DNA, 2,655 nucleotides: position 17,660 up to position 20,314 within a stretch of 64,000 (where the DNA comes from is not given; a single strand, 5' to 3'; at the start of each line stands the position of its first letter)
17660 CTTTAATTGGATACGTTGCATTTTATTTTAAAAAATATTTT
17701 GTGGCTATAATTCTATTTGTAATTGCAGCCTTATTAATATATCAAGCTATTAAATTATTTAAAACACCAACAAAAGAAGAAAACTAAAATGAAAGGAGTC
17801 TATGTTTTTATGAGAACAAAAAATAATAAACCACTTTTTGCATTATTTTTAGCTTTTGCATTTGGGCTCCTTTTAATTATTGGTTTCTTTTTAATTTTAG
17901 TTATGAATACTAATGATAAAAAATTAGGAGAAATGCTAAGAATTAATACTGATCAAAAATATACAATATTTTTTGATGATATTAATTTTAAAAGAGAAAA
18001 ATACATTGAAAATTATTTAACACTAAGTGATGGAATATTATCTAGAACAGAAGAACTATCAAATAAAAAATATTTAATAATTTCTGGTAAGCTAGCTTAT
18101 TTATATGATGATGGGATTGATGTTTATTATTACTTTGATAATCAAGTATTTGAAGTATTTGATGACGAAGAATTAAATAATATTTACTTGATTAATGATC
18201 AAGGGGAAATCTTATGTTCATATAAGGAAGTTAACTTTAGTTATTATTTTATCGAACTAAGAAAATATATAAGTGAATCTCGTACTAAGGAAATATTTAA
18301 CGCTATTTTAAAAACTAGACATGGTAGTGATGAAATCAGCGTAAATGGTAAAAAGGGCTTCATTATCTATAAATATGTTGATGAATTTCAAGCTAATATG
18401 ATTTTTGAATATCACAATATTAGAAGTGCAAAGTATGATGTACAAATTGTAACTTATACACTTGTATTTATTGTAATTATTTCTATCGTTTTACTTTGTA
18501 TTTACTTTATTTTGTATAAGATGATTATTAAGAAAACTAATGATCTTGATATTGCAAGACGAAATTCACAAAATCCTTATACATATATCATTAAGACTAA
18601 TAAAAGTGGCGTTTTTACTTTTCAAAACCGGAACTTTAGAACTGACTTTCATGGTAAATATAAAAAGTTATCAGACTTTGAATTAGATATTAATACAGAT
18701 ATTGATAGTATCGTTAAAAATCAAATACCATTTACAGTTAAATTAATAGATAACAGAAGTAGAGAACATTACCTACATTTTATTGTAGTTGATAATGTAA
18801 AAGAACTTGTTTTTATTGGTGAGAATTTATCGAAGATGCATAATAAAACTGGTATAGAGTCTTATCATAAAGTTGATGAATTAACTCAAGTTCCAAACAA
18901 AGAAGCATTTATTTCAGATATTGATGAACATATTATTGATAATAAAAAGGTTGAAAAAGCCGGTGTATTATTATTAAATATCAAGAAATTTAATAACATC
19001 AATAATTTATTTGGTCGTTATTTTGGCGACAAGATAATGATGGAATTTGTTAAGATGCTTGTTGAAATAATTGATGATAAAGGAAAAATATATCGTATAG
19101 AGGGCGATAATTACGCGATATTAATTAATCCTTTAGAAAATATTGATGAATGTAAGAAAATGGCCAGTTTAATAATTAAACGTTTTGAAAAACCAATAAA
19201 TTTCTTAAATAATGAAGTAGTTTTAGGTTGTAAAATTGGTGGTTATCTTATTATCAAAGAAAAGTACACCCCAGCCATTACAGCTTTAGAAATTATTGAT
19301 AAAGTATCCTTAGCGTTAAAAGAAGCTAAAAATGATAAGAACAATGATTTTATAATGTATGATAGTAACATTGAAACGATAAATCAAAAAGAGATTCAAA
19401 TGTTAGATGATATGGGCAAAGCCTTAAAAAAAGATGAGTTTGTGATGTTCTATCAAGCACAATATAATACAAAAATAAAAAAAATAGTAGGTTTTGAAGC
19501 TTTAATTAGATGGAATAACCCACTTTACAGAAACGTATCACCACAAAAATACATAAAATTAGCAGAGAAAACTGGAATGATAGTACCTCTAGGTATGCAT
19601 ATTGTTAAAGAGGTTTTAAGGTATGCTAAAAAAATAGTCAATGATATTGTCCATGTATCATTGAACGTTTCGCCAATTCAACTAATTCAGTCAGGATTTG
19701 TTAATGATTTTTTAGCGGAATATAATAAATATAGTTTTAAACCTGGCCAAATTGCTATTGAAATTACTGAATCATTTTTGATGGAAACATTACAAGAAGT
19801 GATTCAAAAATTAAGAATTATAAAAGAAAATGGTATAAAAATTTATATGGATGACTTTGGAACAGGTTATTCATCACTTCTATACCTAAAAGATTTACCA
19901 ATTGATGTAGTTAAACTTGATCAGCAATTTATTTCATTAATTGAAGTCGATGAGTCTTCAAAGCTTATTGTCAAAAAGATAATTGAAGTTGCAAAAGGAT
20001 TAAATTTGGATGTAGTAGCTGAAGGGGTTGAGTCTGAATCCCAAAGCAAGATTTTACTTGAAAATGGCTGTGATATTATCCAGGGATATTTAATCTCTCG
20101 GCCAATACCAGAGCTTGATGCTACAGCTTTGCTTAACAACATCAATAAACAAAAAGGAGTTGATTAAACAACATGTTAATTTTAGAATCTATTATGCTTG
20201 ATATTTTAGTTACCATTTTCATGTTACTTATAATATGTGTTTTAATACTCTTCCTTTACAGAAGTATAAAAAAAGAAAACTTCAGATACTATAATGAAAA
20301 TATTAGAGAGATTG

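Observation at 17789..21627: Two degenerate-GGDEF/EAL membrane proteins sit inside the riboswitch-controlled operon, implying a built-in c-di-GMP feedback loop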

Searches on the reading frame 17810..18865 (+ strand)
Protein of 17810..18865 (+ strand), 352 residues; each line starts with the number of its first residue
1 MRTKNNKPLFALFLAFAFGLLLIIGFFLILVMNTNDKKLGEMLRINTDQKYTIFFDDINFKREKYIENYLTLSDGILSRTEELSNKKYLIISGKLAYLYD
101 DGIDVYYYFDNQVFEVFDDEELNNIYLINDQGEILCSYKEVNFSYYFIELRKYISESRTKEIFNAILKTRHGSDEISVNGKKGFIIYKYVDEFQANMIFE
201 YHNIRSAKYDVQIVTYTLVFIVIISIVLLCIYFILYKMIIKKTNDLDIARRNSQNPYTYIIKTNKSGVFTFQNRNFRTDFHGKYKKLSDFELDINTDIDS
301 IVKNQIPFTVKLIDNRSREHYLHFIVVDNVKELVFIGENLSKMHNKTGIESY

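Call 53: predict_structure(protein=window:17810-18865:+)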
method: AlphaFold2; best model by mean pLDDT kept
length: 352 residues; sequences in the alignment: 1
mean_pLDDT: 42.3   pTM: 0.30
mean pLDDT of the five models: 42.3, 41.8, 41.0, 40.3, 39.7
residues with pLDDT >= 90: 0; 70-90: 46; 50-70: 30; < 50: 276
segments of 3 or more residues with pLDDT < 50: 1-3, 36-116, 120-128, 134-210, 249-323, 325-352
pLDDT, mean of each block of 10 residues (from residue 1): 58 81 76 51 31 26 26 24 31 33 37 45 48 46 26 34 35 32 31 30 39 66 80 82 59 36 32 31 31 37 41 38 43 37 29 29
secondary structure, 60 per line:
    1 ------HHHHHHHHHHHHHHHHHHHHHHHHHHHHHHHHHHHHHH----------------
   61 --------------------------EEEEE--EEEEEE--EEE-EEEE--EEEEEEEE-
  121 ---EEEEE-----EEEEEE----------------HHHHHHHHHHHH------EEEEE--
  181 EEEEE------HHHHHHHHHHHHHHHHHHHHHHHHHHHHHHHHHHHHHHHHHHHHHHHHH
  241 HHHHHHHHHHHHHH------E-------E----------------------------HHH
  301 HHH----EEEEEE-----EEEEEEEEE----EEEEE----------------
elements in order: H7-44 E87-91 E94-99 E102-104 E106-109 E112-119 E124-128 E134-139 H156-167 E174-178 E181-185 H192-254 H298-303 E308-313 E319-327 E332-336

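Call 54: search_protein_representatives(protein=window:17810-18865:+)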
Query: 352 residues. Proteins with E-value up to 0.001 (for the whole library): 4; up to 1e-10: 1; up to 1e-30: 1. The best 4 are listed.
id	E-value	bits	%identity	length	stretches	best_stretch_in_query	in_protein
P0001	1.1e-223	758.1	100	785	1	1-352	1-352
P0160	6.1e-07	45.5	33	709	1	218-346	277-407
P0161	2.3e-06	43.7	22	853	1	166-342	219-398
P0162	4.4e-06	42.7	28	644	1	200-345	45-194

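Call 55: search_protein_families(library=pfam, proteins=[P0160, P0161, P0162], max_evalue=0.001)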
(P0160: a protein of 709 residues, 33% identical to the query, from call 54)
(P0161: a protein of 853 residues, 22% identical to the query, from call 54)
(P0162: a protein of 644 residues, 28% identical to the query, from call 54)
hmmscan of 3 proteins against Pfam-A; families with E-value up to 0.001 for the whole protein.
P0160 (709 aa): 2 families
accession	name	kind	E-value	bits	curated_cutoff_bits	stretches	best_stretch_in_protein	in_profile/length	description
PF00563.25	EAL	-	3e-21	76.3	31.3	1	596-694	2-102/236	EAL domain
PF00990.26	GGDEF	-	3.3e-05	24.1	23.8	1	415-556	1-143/161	Diguanylate cyclase, GGDEF domain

P0161 (853 aa): 2 families
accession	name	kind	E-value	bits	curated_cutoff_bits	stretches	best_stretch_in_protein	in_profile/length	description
PF00563.25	EAL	-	3.3e-60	203.8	31.3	1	593-822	4-235/236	EAL domain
PF00990.26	GGDEF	-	1.3e-13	51.4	23.8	1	415-569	6-159/161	Diguanylate cyclase, GGDEF domain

P0162 (644 aa): 2 families
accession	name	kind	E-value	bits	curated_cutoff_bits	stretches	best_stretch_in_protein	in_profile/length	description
PF00563.25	EAL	-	3.8e-66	223.3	31.3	1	383-614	2-235/236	EAL domain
PF00990.26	GGDEF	-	8.2e-06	26.1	23.8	1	207-360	5-158/161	Diguanylate cyclase, GGDEF domain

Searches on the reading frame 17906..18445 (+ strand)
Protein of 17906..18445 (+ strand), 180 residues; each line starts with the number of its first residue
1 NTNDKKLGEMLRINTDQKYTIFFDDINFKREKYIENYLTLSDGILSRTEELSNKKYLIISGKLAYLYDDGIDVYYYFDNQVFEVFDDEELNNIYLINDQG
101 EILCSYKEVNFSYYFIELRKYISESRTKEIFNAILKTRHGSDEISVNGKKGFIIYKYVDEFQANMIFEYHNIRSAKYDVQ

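Call 88: search_solved_structures(query=A5, max_evalue=10)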
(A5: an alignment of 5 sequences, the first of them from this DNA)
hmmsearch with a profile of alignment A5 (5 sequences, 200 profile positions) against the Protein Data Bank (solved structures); distinct sequences matched with E-value up to 10: 2.
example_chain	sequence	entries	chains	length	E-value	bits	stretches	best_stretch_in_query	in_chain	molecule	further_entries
9nxj_A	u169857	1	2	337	0.56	13.1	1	70-101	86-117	Glycoside hydrolase family 43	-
9nxg_A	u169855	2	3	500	0.78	12.6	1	70-101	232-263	Glycoside hydrolase family 43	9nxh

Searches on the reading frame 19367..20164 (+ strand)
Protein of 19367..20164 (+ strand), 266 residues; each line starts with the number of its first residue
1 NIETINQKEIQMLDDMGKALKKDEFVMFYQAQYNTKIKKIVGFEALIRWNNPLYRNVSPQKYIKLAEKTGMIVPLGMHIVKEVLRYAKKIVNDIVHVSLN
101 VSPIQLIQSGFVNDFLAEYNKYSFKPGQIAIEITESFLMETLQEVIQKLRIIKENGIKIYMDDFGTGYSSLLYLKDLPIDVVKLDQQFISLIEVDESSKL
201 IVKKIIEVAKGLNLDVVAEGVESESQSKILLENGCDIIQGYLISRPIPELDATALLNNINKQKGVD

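Call 16: search_solved_structures(query=window:19367-20164:+, max_evalue=1e-25, show_alignments=3)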
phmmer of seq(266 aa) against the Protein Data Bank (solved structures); distinct sequences matched with E-value up to 1e-25: 29.
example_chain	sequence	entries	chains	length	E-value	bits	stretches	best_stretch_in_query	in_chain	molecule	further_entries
5m3c_A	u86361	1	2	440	4.7e-49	170.9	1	13-253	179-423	Diguanylate cyclase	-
5m1t_A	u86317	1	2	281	4.6e-48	167.6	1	7-249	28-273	MucR Phosphodiesterase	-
4rni_A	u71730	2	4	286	3.2e-47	164.9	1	9-249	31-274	Motility regulator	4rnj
4rnh_A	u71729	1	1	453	1.1e-46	163.1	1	9-249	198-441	Motility regulator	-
8arv_A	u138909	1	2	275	2.1e-45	158.9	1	13-257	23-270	Bifunctional diguanylate cyclase/phosphodiesterase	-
4rnf_A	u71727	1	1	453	2.8e-45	158.5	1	9-249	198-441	Motility regulator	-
4hu3_A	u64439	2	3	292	1.1e-40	143.5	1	16-253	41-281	Oxygen sensor protein DosP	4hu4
4y8e_A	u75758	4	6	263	5.4e-40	141.2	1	15-264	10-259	PA3825 EAL | PA3825-EAL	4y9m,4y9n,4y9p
4y9o_A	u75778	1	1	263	5.8e-40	141.1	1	15-257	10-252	PA3825-EAL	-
6hq4_A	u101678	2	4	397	6.1e-40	141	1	10-247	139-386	EAL Enzyme Bd1971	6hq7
6hq5_A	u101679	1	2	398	6.2e-40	141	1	10-247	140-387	EAL Enzyme Bd1971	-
5mkg_A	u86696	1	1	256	6.9e-40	140.8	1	15-263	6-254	Diguanylate phosphodiesterase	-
5mkg_B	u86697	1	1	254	8.5e-40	140.5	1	15-261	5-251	Diguanylate phosphodiesterase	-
9cmf_A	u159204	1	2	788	1e-39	140.3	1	16-252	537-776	Oxygen sensor protein DosP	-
9clo_A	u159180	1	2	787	1e-39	140.2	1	16-252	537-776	Oxygen sensor protein DosP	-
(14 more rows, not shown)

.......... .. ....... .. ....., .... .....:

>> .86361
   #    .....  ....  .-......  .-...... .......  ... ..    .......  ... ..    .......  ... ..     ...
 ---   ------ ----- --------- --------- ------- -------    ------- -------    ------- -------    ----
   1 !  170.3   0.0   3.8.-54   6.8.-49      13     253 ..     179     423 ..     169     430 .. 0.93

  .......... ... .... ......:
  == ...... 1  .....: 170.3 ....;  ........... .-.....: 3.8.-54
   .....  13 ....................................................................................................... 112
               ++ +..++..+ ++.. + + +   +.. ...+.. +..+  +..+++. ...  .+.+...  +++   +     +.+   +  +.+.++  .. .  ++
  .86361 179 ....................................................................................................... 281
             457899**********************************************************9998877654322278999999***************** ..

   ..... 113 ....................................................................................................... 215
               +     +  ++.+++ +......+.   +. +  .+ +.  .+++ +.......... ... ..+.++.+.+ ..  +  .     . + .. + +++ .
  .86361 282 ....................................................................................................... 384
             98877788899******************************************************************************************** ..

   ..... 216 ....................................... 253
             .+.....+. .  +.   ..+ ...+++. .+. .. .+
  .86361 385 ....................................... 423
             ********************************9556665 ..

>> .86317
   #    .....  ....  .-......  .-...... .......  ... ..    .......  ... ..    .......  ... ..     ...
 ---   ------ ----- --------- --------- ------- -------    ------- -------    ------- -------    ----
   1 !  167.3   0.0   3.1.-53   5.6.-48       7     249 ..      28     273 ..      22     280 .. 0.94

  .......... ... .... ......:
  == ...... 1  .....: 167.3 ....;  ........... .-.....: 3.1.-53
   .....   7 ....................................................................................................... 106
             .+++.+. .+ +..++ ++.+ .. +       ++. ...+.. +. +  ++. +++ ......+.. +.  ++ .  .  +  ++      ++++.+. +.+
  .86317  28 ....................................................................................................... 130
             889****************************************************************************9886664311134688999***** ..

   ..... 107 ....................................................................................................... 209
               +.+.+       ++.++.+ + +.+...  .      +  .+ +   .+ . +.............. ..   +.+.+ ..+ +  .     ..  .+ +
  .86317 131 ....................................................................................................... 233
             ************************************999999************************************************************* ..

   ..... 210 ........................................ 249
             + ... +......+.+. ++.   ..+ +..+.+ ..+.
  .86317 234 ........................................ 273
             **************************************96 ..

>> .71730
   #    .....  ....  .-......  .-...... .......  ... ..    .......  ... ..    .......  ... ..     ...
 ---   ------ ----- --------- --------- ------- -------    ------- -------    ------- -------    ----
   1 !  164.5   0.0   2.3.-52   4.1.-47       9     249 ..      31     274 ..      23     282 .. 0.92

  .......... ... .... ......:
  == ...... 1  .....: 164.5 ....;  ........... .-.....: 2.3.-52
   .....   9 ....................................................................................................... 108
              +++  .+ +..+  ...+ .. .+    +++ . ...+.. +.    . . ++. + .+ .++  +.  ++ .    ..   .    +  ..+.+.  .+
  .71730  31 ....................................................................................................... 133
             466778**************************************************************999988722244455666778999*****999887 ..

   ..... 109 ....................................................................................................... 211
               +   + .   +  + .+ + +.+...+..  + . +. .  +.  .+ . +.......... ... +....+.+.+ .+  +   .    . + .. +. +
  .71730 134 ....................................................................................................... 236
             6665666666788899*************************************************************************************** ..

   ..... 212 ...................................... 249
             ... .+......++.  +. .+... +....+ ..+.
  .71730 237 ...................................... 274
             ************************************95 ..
